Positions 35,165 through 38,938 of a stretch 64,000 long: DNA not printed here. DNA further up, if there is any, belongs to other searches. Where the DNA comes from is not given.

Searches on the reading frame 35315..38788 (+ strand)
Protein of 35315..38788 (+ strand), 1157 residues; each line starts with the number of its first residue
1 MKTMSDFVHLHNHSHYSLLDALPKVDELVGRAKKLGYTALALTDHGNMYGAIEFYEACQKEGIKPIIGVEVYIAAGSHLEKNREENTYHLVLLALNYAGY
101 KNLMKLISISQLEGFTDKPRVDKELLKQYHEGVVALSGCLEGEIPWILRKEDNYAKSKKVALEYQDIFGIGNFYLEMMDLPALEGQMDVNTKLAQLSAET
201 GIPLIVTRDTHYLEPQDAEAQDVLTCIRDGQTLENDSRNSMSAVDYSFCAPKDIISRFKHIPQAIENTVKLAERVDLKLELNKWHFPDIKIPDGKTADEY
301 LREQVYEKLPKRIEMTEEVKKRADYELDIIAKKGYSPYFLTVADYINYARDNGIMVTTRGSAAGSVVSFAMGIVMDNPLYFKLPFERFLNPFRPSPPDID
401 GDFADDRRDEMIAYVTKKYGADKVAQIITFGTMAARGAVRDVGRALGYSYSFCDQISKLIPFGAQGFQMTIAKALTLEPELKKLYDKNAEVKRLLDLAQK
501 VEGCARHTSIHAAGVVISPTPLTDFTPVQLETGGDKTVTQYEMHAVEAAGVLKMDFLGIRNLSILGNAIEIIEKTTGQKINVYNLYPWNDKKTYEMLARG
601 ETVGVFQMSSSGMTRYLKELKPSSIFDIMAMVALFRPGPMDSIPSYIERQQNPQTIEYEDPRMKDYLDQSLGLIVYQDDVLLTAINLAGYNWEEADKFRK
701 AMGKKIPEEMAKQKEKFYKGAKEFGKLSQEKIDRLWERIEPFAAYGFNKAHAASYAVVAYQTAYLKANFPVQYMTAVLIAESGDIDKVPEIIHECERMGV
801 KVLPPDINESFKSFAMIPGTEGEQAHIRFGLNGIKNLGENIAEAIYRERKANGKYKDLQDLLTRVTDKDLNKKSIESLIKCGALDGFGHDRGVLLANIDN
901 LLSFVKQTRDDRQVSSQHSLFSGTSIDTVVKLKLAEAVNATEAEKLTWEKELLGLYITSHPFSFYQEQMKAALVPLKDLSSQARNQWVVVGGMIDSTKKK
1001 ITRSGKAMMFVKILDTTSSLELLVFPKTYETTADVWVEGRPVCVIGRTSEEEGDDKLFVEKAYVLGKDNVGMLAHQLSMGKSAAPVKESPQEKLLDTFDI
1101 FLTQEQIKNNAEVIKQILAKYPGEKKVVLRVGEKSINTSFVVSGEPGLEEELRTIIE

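Call 43: search_protein_families(library=pfam, proteins=[window:35315-38788:+], max_evalue=0.00001)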
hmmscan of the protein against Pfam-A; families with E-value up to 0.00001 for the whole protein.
window:35315-38788:+ (1157 aa): 5 families
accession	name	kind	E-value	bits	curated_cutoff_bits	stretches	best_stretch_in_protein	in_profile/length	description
PF07733.18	DNA_pol3_alpha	-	2.1e-94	316.4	23.9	1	299-558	1-260/260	Bacterial DNA polymerase III alpha NTPase domain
PF02811.25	PHP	-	7.9e-58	195.8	26.4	1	9-179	1-163/164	PHP domain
PF17657.6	DNA_pol3_finger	-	7.1e-52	175.5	22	1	561-723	1-164/166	Bacterial DNA polymerase III alpha subunit finger domain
PF14579.12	HHH_6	-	8.1e-29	100.1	25.6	1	799-892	1-88/90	Helix-hairpin-helix motif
PF01336.31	tRNA_anti-codon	-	6.3e-08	32.9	27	1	988-1063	1-73/75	OB-fold nucleic acid binding domain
